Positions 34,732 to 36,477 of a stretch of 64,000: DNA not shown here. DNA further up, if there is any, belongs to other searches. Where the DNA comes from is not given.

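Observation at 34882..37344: MoxR AAA+ ATPase co-transcribed with a 481-aa protein that lacks any vWA/MIDAS signature, a possible undescribed MoxR-partner module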

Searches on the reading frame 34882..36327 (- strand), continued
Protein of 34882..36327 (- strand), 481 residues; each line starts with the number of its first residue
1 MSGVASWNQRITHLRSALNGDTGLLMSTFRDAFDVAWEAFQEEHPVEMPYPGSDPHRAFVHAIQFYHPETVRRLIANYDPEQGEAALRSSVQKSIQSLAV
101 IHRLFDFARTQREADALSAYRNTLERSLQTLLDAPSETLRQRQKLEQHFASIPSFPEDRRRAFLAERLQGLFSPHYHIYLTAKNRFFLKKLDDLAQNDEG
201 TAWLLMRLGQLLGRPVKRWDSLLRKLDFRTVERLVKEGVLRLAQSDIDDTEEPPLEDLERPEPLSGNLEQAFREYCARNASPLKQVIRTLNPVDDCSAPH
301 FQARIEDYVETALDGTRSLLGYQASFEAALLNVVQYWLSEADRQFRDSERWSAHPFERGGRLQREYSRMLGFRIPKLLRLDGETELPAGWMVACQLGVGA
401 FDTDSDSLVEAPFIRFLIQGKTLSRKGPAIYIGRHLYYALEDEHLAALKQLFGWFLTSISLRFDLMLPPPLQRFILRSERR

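Call 61: fold_search(model_id=the predicted structure, library=pdb)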
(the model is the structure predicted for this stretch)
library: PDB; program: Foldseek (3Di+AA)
matches with E <= 10: 245; with E <= 0.001: 0
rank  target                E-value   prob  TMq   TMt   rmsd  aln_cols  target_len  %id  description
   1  7udm_A                5.3e-01  0.09  0.09  0.15  23.1       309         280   14  Crystal structure of designed helical repeat protein RPB_PLP1_R6 in alternative conformation 1 (with peptide) (released 2023-03-22)
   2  4kgh_A                6.7e-01  0.05  0.07  0.14  18.6       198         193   13  Crystal Structure of human splunc1 lacking the secretion signal sequence (released 2013-09-25)
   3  8p94_V                8.5e-01  0.07  0.11  0.16  20.4       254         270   11  Cryo-EM structure of cortactin stabilized Arp2/3-complex nucleated actin branches (released 2024-01-03)
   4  9fkb_AM               8.5e-01  0.03  0.05  0.10  16.3       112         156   10  Tail of emppty Haloferax tailed virus 1 (released 2025-06-18)
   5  4uv2_A                9.3e-01  0.05  0.07  0.13  23.7       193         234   10  Structure of the curli transport lipoprotein CsgG in a non-lipidated, pre-pore conformation (released 2014-09-24)
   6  4kgo_A                9.8e-01  0.03  0.07  0.13  17.7       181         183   13  Crystal Structure of double Leucine to Methionine mutant human splunc1 lacking the secretion signal sequence (released 2013-09-25)
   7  5i7l_B                9.8e-01  0.03  0.07  0.13  21.5       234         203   13  Crystal Structure of SPLUNC1 Disulfide Mutant M2 (A48C, V253C) (released 2016-05-18)
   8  7ds2_B                1.1e+00  0.08  0.08  0.13  17.9       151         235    9  Crystal structure of actin capping protein in complex with twinflin-1 C-terminus tail (released 2021-03-03)
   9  7vum_C                1.1e+00  0.07  0.06  0.19  10.2        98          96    8  Crystal structure of SSB complexed with que (released 2022-03-09)
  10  7t4q_D                1.3e+00  0.35  0.08  0.21   6.0        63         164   14  CryoEM structure of the HCMV Pentamer gH/gL/UL128/UL130/UL131A in complex with neutralizing fabs 2C12, 7I13 and 13H11 (released 2022-03-23)
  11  9ec0_D                1.3e+00  0.05  0.11  0.16  20.0       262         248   10  Structure of the CARMIL dimer bound to Capping Protein (released 2026-01-21)
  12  5i7j_B                1.3e+00  0.03  0.08  0.14  18.9       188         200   14  Crystal Structure of Human SPLUNC1 Disulfide Mutant M3 (I76C, V214C) (released 2016-05-18)
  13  5no9_C                1.4e+00  0.08  0.06  0.11   9.8        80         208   11  NLPPya in complex with mannosamine (released 2017-12-27)
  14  8xgm_D                1.4e+00  0.06  0.07  0.18  14.2       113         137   11  Cryo-EM structure of human GPR1 bound to chemerin (released 2024-08-21)
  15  6u9g_A                1.4e+00  0.02  0.07  0.05  21.4       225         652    8  Structure of Francisella PdpA-VgrG Complex, half-lidded (released 2019-10-23)
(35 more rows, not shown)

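Call 64: search_protein_families(library=pfam, proteins=[L025:4854-6002:-, L025:8079-9344:+, L025:9366-11216:-, L025:11373-12230:-, L025:4344-4787:+, L025:2383-2976:+], max_evalue=0.001)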
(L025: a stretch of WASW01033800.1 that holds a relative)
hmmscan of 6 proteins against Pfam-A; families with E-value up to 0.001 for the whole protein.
L025:4854-6002:- (382 aa): 1 family
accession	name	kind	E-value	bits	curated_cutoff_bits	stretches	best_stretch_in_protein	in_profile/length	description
PF02595.20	Gly_kinase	-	1.1e-136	456.1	23.3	1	4-375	2-371/372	Glycerate kinase family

L025:8079-9344:+ (421 aa): 3 families
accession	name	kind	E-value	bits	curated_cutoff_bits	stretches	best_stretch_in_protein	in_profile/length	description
PF00994.29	MoCF_biosynth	-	3e-34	118.2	26.6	1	9-173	1-142/144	Probable molybdopterin binding domain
PF02464.23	CinA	-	6.4e-24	84.8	23.5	1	263-412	4-154/155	Competence-damaged protein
PF18146.6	CinA_KH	-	0.00013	22.5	27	0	186-246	3-63/73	Damage-inducible protein CinA KH domain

L025:9366-11216:- (616 aa): 6 families
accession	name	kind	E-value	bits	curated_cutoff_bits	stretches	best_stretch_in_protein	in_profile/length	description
PF00441.29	Acyl-CoA_dh_1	-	1.3e-24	87.5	22.4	1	287-454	2-144/150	Acyl-CoA dehydrogenase, C-terminal domain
PF12806.12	Acyl-CoA_dh_C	-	1.1e-15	58.3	30.3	1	487-612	13-121/124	Acetyl-CoA dehydrogenase C-terminal like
PF02771.21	Acyl-CoA_dh_N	-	2.1e-12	47.8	22.9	1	41-159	5-113/113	Acyl-CoA dehydrogenase, N-terminal domain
PF02770.24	Acyl-CoA_dh_M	-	8.7e-11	42.3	33.3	1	164-267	2-90/97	Acyl-CoA dehydrogenase, middle domain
PF08028.16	Acyl-CoA_dh_2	-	1.2e-10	42.2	22.7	1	302-447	2-132/134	Acyl-CoA dehydrogenase, C-terminal domain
PF22924.1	ACOX_C_alpha1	-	6.9e-07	29.7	27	1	295-448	3-157/169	Acyl-CoA oxidase, C-alpha1 domain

L025:11373-12230:- (285 aa): 2 families
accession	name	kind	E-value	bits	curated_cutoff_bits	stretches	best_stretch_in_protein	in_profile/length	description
PF00528.27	BPD_transp_1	-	1.8e-18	67.4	26.4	1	111-273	1-175/184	Binding-protein-dependent transport system inner membrane component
PF10247.14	Romo1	-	0.00017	22.4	27.6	0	97-128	3-34/66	Reactive mitochondrial oxygen species modulator 1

L025:4344-4787:+ (147 aa): 1 family
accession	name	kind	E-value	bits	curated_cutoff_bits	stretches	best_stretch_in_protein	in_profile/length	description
PF01597.25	GCV_H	-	3.9e-40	137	22.2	1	24-143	1-121/122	Glycine cleavage H-protein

L025:2383-2976:+ (197 aa): 4 families
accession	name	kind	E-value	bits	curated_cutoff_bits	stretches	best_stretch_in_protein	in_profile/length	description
PF13302.13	Acetyltransf_3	-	9.7e-14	52.7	25.4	1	45-180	3-138/138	Acetyltransferase (GNAT) domain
PF13420.13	Acetyltransf_4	-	6.6e-07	29.9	24.3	1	47-181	2-136/155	Acetyltransferase (GNAT) domain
PF00583.31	Acetyltransf_1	-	4.4e-06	27.4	20.7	1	57-179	4-116/116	Acetyltransferase (GNAT) family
PF13673.13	Acetyltransf_10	-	2.5e-05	24.7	23.6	1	107-193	40-122/128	Acetyltransferase (GNAT) domain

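Call 65: search_protein_families(library=pfam, alignment_id=A2, max_evalue=0.01)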
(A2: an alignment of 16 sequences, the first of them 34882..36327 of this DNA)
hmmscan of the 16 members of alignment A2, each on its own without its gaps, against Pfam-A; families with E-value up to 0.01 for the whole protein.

A. member 1, window:34882-36327:- (481 aa): 1 family
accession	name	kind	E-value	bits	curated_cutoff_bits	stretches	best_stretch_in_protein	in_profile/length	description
PF04100.18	Vps53_N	-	0.0059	16.1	26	1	122-197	298-370/372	Vps53, N-terminal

B. families by the number of members that match (of 16 scanned): 1 family
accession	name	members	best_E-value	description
PF04100.18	Vps53_N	1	0.0059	Vps53, N-terminal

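Call 74: fold_search(model_id=the predicted structure, library=viral)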
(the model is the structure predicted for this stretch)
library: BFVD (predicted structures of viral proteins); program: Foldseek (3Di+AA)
matches with E <= 10: 465; with E <= 0.001: 0
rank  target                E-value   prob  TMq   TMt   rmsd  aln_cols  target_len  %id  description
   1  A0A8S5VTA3            3.3e-03  0.92  0.14  0.25  14.1       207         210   12  (no name in the UniProt tables at hand)
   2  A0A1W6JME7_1          1.1e-02  0.41  0.11  0.07  24.2       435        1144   11  Tail tape measure protein [Lactococcus phage AM9]
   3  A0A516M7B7            1.1e-02  0.18  0.10  0.06  26.6       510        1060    8  (no name in the UniProt tables at hand)
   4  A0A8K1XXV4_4          1.3e-02  0.18  0.12  0.06  25.9       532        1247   11  (no name in the UniProt tables at hand)
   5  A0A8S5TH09            5.2e-02  0.10  0.11  0.08  42.0       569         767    9  Uncharacterized protein [Myoviridae sp. ctIty1]
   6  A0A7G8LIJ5            1.8e-01  0.13  0.07  0.13  16.9       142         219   11  Major tail protein [Gordonia phage Rabbitrun]
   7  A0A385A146            1.8e-01  0.08  0.08  0.10  84.0       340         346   12  (no name in the UniProt tables at hand)
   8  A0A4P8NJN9            2.0e-01  0.05  0.08  0.08  30.6       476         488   10  (no name in the UniProt tables at hand)
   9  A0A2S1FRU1            2.2e-01  0.09  0.10  0.14  22.8       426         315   10  (no name in the UniProt tables at hand)
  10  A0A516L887            2.6e-01  0.10  0.07  0.17  15.9       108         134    9  (no name in the UniProt tables at hand)
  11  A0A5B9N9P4            2.8e-01  0.33  0.12  0.31  10.0       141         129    8  Uncharacterized protein [Aeromonas phage 4L372XY]
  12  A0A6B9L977            2.8e-01  0.09  0.07  0.19  21.8       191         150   16  (no name in the UniProt tables at hand)
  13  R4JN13                2.8e-01  0.04  0.08  0.07  21.8       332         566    8  Portal protein [Pseudoalteromonas phage RIO-1]
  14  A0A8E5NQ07            3.2e-01  0.08  0.09  0.17  17.7       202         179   13  (no name in the UniProt tables at hand)
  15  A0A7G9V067            3.5e-01  0.04  0.10  0.06  26.7       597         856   10  MuF-like minor capsid protein [Mycobacterium phage Rope]
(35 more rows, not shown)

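Call 80: search_protein_families(library=pfam, proteins=[L019:4911-5561:+, L019:5564-6304:-, L019:1202-2062:-, L019:19-1242:-, L022:5215-5865:+, L022:5877-6635:-, L022:1491-2273:-, L022:294-1463:-, L017:3391-4122:+, L017:4284-4577:+], max_evalue=0.001)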
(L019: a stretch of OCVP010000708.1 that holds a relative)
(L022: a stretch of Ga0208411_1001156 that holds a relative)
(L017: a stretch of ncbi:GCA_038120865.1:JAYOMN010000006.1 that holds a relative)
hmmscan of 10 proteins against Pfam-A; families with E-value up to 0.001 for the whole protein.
L019:4911-5561:+ (216 aa): 7 families
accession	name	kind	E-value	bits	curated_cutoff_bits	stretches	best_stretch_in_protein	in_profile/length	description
PF13417.12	GST_N_3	-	6.4e-17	62.1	22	1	3-76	1-74/75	Glutathione S-transferase, N-terminal domain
PF13409.12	GST_N_2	-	2e-11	44.7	25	1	9-71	2-69/70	Glutathione S-transferase, N-terminal domain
PF02798.26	GST_N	-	1e-08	35.8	20.9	1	1-70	3-75/76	Glutathione S-transferase, N-terminal domain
PF00043.30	GST_C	-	1.2e-06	29.1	20.7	1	107-165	10-68/93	Glutathione S-transferase, C-terminal domain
PF22041.1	GST_C_7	-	1.2e-05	25.8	27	1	118-190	57-136/140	Glutathione S-transferase, C-terminal domain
PF13410.11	GST_C_2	-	2.8e-05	24.5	24.9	1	119-168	2-51/69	Glutathione S-transferase, C-terminal domain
PF14497.11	GST_C_3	-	8e-05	23.2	21.6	1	100-162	4-67/104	Glutathione S-transferase, C-terminal domain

L019:5564-6304:- (246 aa): 1 family
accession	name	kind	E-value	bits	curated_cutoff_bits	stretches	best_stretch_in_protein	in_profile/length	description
PF00528.27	BPD_transp_1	-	2.2e-20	73.6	26.4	1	61-242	2-182/184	Binding-protein-dependent transport system inner membrane component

L019:1202-2062:- (286 aa): 0 families

L019:19-1242:- (407 aa): 2 families
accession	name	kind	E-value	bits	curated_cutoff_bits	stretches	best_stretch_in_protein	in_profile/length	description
PF04339.18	FemAB_like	-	1e-144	482.7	27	1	39-404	2-368/369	Peptidogalycan biosysnthesis/recognition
PF13480.13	Acetyltransf_6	-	1.7e-08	35.2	22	1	218-350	1-136/143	Acetyltransferase (GNAT) domain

L022:5215-5865:+ (216 aa): 7 families
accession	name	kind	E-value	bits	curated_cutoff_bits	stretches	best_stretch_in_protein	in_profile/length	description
PF13417.12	GST_N_3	-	1.5e-14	54.5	22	1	3-76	1-74/75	Glutathione S-transferase, N-terminal domain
PF13409.12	GST_N_2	-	3.1e-08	34.6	25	1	9-71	2-69/70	Glutathione S-transferase, N-terminal domain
PF02798.26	GST_N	-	3.6e-07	30.9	20.9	1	1-70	3-75/76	Glutathione S-transferase, N-terminal domain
PF22041.1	GST_C_7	-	3.6e-06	27.4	27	0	121-170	67-114/140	Glutathione S-transferase, C-terminal domain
PF13410.11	GST_C_2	-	1.2e-05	25.8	24.9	1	124-166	7-49/69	Glutathione S-transferase, C-terminal domain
PF00043.30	GST_C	-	1.8e-05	25.3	20.7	1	108-166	11-69/93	Glutathione S-transferase, C-terminal domain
PF17171.9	GST_C_6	-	0.00029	20.9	28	1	129-188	2-58/64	Glutathione S-transferase, C-terminal domain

L022:5877-6635:- (252 aa): 1 family
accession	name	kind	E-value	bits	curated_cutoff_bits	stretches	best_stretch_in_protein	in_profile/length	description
PF00528.27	BPD_transp_1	-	1.6e-20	74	26.4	1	67-248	2-182/184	Binding-protein-dependent transport system inner membrane component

L022:1491-2273:- (260 aa): 0 families

L022:294-1463:- (389 aa): 2 families
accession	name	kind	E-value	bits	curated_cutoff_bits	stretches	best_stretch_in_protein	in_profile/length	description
PF04339.18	FemAB_like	-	1.6e-143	478.8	27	1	20-386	1-368/369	Peptidogalycan biosysnthesis/recognition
PF13480.13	Acetyltransf_6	-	8.9e-13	49.1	22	1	200-332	1-136/143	Acetyltransferase (GNAT) domain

L017:3391-4122:+ (243 aa): 1 family
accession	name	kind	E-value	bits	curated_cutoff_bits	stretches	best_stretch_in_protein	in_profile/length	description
PF10816.13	DUF2760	-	1.4e-38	131.9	25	1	123-241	6-124/124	Domain of unknown function (DUF2760)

L017:4284-4577:+ (97 aa): 0 families
